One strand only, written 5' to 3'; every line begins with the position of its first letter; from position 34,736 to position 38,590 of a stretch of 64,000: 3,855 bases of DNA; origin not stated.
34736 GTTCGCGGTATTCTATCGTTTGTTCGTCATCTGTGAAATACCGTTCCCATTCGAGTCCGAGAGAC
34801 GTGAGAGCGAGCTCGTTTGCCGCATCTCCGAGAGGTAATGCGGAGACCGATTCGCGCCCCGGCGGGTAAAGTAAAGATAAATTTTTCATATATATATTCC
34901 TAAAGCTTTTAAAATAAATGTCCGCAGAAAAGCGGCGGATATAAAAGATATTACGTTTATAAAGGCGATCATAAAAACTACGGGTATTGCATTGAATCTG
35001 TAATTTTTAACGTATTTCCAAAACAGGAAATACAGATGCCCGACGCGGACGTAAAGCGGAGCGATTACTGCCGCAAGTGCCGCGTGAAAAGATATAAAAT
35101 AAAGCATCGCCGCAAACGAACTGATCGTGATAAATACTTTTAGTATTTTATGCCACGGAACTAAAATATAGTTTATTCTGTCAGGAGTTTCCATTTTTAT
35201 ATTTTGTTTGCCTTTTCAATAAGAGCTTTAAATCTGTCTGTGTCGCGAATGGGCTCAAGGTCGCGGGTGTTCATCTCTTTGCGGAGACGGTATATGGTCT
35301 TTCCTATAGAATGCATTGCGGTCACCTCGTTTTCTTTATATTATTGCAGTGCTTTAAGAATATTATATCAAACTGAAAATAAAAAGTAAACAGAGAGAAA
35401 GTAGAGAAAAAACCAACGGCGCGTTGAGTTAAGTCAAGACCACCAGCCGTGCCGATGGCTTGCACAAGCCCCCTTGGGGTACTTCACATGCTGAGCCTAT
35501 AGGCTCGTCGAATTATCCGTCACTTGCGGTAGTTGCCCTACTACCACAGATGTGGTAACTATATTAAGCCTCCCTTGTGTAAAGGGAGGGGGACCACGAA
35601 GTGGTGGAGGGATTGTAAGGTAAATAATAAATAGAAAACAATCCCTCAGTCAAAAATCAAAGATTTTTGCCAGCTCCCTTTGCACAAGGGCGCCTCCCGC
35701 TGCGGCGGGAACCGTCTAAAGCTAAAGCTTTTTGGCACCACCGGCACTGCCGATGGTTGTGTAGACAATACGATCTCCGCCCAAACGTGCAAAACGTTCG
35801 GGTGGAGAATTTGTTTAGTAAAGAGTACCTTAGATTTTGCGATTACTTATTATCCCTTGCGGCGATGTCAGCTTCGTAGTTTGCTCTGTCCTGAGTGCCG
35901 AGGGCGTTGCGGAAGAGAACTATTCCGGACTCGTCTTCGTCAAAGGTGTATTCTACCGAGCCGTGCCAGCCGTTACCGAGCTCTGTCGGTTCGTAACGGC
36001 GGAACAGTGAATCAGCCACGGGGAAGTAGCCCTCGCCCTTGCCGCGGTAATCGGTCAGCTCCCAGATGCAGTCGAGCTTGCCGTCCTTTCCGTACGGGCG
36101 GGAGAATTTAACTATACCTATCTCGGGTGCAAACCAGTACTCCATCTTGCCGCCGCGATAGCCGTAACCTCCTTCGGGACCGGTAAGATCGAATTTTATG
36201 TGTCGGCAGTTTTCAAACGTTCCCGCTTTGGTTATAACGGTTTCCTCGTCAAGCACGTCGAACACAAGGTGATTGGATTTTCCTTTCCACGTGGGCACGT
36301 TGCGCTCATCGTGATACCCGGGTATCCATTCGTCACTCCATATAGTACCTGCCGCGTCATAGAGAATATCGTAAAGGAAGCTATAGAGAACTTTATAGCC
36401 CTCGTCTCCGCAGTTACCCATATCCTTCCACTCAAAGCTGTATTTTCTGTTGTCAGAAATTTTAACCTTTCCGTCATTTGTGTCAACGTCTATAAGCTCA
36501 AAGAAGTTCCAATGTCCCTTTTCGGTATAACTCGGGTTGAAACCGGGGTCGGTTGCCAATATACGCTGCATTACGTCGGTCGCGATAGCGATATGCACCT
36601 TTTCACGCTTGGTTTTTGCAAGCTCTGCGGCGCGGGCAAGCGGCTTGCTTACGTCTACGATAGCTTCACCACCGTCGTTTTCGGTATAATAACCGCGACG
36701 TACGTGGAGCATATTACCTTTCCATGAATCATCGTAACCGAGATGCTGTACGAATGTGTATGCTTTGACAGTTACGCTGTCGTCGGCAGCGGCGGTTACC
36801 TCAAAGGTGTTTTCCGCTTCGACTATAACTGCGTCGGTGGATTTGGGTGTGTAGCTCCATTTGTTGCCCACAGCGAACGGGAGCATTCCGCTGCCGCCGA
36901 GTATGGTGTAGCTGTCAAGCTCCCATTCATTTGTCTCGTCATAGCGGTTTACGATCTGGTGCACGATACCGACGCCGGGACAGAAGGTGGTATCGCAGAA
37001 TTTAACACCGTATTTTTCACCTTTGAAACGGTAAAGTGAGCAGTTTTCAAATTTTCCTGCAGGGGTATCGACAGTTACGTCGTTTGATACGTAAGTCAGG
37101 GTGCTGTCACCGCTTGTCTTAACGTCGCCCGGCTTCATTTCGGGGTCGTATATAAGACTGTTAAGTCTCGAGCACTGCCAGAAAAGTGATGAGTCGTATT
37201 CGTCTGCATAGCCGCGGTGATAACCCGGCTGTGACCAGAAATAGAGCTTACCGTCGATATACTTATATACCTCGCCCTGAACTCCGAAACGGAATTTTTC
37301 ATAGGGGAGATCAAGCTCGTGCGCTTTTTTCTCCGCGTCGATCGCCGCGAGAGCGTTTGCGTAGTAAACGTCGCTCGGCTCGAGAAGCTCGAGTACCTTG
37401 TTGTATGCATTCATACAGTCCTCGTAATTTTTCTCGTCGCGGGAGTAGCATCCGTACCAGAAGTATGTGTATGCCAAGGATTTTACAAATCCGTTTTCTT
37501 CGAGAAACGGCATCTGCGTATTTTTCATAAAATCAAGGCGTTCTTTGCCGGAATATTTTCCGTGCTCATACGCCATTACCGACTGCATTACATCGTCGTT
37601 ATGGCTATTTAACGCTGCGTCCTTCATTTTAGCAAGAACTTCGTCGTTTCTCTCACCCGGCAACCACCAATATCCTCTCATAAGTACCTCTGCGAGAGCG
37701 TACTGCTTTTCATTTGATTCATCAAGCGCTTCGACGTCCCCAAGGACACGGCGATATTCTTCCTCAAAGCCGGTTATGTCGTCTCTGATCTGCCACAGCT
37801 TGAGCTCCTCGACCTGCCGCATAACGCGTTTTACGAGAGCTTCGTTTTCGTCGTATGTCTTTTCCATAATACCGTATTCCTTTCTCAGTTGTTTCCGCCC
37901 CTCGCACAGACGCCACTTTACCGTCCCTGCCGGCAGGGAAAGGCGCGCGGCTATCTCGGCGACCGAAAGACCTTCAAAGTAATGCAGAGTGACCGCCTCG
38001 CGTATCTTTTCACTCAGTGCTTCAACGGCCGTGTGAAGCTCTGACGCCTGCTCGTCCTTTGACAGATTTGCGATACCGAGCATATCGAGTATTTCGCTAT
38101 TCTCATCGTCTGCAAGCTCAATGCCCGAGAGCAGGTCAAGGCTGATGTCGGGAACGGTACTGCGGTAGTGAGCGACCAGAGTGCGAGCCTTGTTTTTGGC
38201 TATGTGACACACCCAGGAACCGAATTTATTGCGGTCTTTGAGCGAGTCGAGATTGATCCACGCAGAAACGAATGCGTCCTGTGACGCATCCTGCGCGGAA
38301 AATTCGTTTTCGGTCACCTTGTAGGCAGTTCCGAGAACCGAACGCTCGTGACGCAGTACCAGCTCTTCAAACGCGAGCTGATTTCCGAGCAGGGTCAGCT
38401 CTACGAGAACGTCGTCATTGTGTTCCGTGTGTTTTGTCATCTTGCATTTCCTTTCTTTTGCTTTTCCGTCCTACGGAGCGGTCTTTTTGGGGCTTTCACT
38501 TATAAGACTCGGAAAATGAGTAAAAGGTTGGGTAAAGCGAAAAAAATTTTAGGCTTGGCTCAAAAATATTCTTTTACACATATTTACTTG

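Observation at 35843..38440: ECF sigma factor fused to a roughly 670-aa soluble extension with an internal duplicated module and no anti-sigma gene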

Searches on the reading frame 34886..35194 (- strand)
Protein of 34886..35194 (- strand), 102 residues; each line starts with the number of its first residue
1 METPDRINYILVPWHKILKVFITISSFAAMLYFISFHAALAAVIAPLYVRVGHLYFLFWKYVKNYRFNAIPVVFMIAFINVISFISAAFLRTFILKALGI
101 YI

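Call 5: search_protein_families(library=pfam, proteins=[window:34886-35194:-], max_evalue=0.1)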
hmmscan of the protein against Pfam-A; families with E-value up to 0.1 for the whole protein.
window:34886-35194:- (102 aa): 1 family
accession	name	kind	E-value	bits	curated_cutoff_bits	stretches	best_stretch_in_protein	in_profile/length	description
PF20096.4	DUF6486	-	0.063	13.4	22.7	0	14-26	6-18/31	Family of unknown function (DUF6486)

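Call 6: search_protein_families(library=ncbifam, proteins=[window:34886-35194:-], max_evalue=0.1)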
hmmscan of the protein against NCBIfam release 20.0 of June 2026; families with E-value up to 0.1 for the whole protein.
window:34886-35194:- (102 aa): 1 family
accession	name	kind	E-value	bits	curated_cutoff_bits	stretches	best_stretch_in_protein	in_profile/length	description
NF033879.1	smalltalk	hypoth_equivalog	0.09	12.6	24.7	0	14-24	5-15/29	smalltalk protein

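Call 86: search_protein_families(library=padloc, proteins=[window:34886-35194:-], max_evalue=0.001)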
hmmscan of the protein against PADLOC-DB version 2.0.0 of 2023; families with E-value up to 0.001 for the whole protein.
window:34886-35194:- (102 aa): 0 families

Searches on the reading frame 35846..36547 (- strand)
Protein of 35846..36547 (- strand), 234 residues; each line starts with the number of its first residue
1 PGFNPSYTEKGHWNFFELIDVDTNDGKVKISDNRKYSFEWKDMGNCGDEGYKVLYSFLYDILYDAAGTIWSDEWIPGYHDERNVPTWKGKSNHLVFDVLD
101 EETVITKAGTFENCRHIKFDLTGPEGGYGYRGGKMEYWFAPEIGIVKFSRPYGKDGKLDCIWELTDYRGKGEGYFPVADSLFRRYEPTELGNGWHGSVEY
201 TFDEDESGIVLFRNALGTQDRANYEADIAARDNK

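Call 50: search_solved_structures(query=A3, max_evalue=10)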
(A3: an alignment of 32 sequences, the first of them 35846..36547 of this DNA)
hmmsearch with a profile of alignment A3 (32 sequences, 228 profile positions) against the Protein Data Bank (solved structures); distinct sequences matched with E-value up to 10: 3.
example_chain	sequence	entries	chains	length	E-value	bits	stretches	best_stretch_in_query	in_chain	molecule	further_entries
4fvs_A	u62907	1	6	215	8.2e-08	35.1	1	25-164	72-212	putative lipoprotein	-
3fzx_A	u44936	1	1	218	1.1e-05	28.2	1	96-160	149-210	Putative exported protein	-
1pvt_A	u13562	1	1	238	0.33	13.5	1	193-227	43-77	sugar-phosphate aldolase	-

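Call 65: search_solved_structures(query=A3, max_evalue=0.001, show_alignments=2)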
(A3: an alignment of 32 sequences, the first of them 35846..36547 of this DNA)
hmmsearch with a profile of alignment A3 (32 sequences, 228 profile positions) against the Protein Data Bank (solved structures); distinct sequences matched with E-value up to 0.001: 2.
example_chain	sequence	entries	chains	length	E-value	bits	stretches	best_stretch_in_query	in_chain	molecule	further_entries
4fvs_A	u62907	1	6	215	8.2e-08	35.1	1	25-164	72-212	putative lipoprotein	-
3fzx_A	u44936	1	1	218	1.1e-05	28.2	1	96-160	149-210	Putative exported protein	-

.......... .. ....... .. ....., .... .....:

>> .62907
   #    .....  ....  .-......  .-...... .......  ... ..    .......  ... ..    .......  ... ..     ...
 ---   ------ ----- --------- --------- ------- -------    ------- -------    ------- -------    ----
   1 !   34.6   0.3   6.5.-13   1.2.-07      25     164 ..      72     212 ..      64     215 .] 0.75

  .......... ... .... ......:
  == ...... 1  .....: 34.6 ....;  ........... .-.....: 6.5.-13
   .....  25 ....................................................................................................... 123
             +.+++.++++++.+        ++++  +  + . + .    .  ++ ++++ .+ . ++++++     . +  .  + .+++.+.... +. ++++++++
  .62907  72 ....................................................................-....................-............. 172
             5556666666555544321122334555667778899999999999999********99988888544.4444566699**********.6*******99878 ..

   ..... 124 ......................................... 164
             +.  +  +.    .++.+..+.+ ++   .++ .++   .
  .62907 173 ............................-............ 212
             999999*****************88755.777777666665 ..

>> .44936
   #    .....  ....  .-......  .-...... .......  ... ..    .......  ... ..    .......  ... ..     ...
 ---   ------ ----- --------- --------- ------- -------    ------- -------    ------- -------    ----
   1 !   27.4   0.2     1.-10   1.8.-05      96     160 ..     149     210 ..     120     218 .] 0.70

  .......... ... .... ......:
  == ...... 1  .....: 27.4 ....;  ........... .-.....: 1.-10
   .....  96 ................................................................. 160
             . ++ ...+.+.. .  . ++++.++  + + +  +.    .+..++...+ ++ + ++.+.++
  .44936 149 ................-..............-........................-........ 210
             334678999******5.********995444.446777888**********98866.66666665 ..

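Call 87: predict_structure(alignment_id=A5)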
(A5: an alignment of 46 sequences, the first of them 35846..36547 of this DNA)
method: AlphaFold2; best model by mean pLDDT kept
length: 234 residues; sequences in the alignment: 46
mean_pLDDT: 94.4   pTM: 0.91
mean pLDDT of the five models: 94.4, 94.4, 94.1, 94.0, 92.5
residues with pLDDT >= 90: 198; 70-90: 35; 50-70: 1; < 50: 0
segments of 3 or more residues with pLDDT < 50: none
pLDDT, mean of each block of 10 residues (from residue 1): 87 95 97 89 88 94 97 98 90 98 98 98 92 97 98 81 98 97 97 97 95 97 94 90
secondary structure, 60 per line:
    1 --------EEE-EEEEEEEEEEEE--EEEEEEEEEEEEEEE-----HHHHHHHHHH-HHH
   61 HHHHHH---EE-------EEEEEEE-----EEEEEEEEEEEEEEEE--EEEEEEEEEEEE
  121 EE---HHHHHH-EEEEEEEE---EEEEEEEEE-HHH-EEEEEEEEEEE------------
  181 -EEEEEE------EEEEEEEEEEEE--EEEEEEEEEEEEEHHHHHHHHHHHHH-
elements in order: E9-11 E13-24 E27-41 H47-56 H58-66 E79-85 E91-106 E109-122 H126-131 E133-140 E144-152 E158-168 E182-187 E194-205 E208-220 H221-233

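Call 90: fold_search(model_id=the predicted structure, library=pdb)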
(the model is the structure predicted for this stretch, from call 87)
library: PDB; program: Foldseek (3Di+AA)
matches with E <= 10: 1262; with E <= 0.001: 0
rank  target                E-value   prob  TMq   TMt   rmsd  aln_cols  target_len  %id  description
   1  6i3y_F                9.6e-03  0.35  0.18  0.22  15.3       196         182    9  Crystal structure of the human mitochondrial PRELID1K58V-TRIAP1 complex with PS (released 2019-03-20)
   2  6i3v_F                4.1e-02  0.15  0.18  0.21  14.7       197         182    9  x-ray structure of the human mitochondrial PRELID1 in complex with TRIAP1 (released 2019-03-20)
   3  1z94_A                6.0e-02  0.44  0.22  0.31   9.9       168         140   12  X-Ray Crystal Structure of Protein CV1439 from Chromobacterium violaceum. Northeast Structural Genomics Consortium Tar (released 2005-05-10)
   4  1xn5_MODEL_1_A        6.3e-02  0.85  0.20  0.32   4.2        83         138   19  Solution Structure of Bacillus halodurans Protein BH1534: The Northeast Structural Genomics Consortium Target  (released 2004-12-14)
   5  1z94_B                7.0e-02  0.47  0.24  0.33   9.5       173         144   11  X-Ray Crystal Structure of Protein CV1439 from Chromobacterium violaceum. Northeast Structural Genomics Consortium Tar (released 2005-05-10)
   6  6wnd_C                7.4e-02  0.33  0.24  0.19  11.9       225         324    9  Structure of the Rieske non-heme iron oxygenase GxtA with dideoxysaxitoxin bound (released 2020-06-17)
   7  3q63_A                7.8e-02  0.66  0.20  0.30   5.4        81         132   15  X-ray crystal structure of protein MLL2253 from Mesorhizobium loti, Northeast Structural Genomics Consortium Target Ml (released 2011-01-12)
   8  4fpw_A                7.8e-02  0.28  0.19  0.26  13.0       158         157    9  Crystal Structure of CalU16 from Micromonospora echinospora. Northeast Structural Genomics Consortium Target MiR12. (released 2012-12-12)
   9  7sze_B                8.2e-02  0.25  0.23  0.18  11.9       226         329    9  Structure of the Rieske Non-heme Iron Oxygenase GxtA with Saxitoxin Bound (released 2022-01-19)
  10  5jqm_C                8.2e-02  0.23  0.19  0.19  16.1       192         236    8  Crystal Structure of Phosphatidic acid Transporter Ups1/Mdm35 Void of Bound Phospholipid from Saccharomyces Cerevisiae (released 2017-07-12)
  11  6i3v_B                8.2e-02  0.15  0.13  0.16  19.5       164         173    8  x-ray structure of the human mitochondrial PRELID1 in complex with TRIAP1 (released 2019-03-20)
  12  3pu2_D                8.7e-02  0.20  0.21  0.27  13.8       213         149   11  Crystal Structure of the Q3J4M4_RHOS4 protein from Rhodobacter sphaeroides. Northeast Structural Genomics Consortium T (released 2010-12-15)
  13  2flh_A                9.2e-02  0.57  0.20  0.30  11.0       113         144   13  Crystal structure of cytokinin-specific binding protein from mung bean in complex with cytokinin (released 2006-11-21)
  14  6xle_C                9.2e-02  0.51  0.20  0.28   7.3        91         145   16  Full-length Hsc82 in complex with two Aha1 CTD in the presence of AMP-PNP (released 2021-06-30)
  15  5yqj_C                9.2e-02  0.15  0.18  0.22  17.9       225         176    8  Crystal structure of the first StARkin domain of Lam4 (released 2018-01-31)
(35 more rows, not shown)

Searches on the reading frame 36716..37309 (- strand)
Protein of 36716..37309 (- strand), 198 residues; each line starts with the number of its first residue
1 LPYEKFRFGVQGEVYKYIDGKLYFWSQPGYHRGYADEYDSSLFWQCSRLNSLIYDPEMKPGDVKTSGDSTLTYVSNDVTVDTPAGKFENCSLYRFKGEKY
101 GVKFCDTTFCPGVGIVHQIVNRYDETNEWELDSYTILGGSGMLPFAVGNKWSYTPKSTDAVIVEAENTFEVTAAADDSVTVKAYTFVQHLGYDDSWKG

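Call 51: search_solved_structures(query=A2, max_evalue=10)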
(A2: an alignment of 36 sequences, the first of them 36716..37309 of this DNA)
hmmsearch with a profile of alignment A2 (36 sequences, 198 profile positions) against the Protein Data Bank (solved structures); distinct sequences matched with E-value up to 10: 5.
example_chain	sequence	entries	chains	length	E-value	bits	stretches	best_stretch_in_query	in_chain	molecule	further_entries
3fzx_A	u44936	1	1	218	0.00054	22.8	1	76-135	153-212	Putative exported protein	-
4fvs_A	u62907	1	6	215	0.011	18.5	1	75-135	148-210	putative lipoprotein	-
4ksi_A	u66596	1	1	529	0.29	13.9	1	38-73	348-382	Leucine aminopeptidase 1, chloroplastic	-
5d8n_A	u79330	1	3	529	0.29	13.9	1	38-73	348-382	Leucine aminopeptidase 1, chloroplastic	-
2m72_A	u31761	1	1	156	0.72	12.6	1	121-164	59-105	Uncharacterized thioredoxin-like protein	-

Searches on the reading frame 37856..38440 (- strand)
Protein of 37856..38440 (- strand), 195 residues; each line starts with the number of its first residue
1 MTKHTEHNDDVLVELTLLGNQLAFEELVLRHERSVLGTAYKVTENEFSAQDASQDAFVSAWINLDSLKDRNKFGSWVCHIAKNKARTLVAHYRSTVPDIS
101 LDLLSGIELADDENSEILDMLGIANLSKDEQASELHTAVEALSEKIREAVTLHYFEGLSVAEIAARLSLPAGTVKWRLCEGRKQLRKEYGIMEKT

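Call 89: search_solved_structures(query=window:37856-38440:-, max_evalue=0.00001)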
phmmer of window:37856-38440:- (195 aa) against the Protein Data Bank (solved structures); distinct sequences matched with E-value up to 0.00001: 17.
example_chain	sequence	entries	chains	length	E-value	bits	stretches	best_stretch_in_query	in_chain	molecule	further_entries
6in7_B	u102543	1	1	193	5.6e-21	78.4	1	5-187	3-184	RNA polymerase sigma-H factor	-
8z6g_B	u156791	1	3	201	5.8e-21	78.4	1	5-187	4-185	RNA polymerase sigma factor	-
1or7_A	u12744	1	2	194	1.4e-18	70.6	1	8-185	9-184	RNA polymerase sigma-E factor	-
6jbq_F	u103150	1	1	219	2e-18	70.2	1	6-185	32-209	ECF RNA polymerase sigma-E factor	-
5wuq_A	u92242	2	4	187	2.8e-18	69.6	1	18-188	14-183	ECF RNA polymerase sigma factor SigW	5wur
4cxf_A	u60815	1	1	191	8.4e-11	45.3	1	6-185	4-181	RNA POLYMERASE SIGMA FACTOR CNRH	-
9m9d_F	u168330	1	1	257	5.8e-10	42.6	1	23-187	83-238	ECF RNA polymerase sigma factor SigE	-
9m9e_F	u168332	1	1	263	6.2e-10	42.5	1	23-187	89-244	ECF RNA polymerase sigma factor SigE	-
9m98_F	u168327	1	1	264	6.3e-10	42.5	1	23-187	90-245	ECF RNA polymerase sigma factor SigE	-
5zx2_F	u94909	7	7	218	1.1e-08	38.4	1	34-186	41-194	ECF RNA polymerase sigma factor SigH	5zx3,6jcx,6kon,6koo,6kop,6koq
6jcy_F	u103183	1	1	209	2.4e-08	37.3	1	34-186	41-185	ECF RNA polymerase sigma factor SigH,ECF RNA polymerase sigma factor SigE,ECF RNA polymera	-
5or5_A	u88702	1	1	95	2.4e-08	37.3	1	8-90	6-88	ECF RNA polymerase sigma-E factor,ECF RNA polymerase sigma factor SigW,ECF RNA polymerase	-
2map_A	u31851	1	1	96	1.2e-07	35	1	8-90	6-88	RNA polymerase sigma factor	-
2mao_A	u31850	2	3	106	1.4e-07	34.8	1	8-91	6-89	RNA polymerase sigma factor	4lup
6jhe_A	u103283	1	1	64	1.5e-06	31.5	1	138-188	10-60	ECF RNA polymerase sigma factor SigW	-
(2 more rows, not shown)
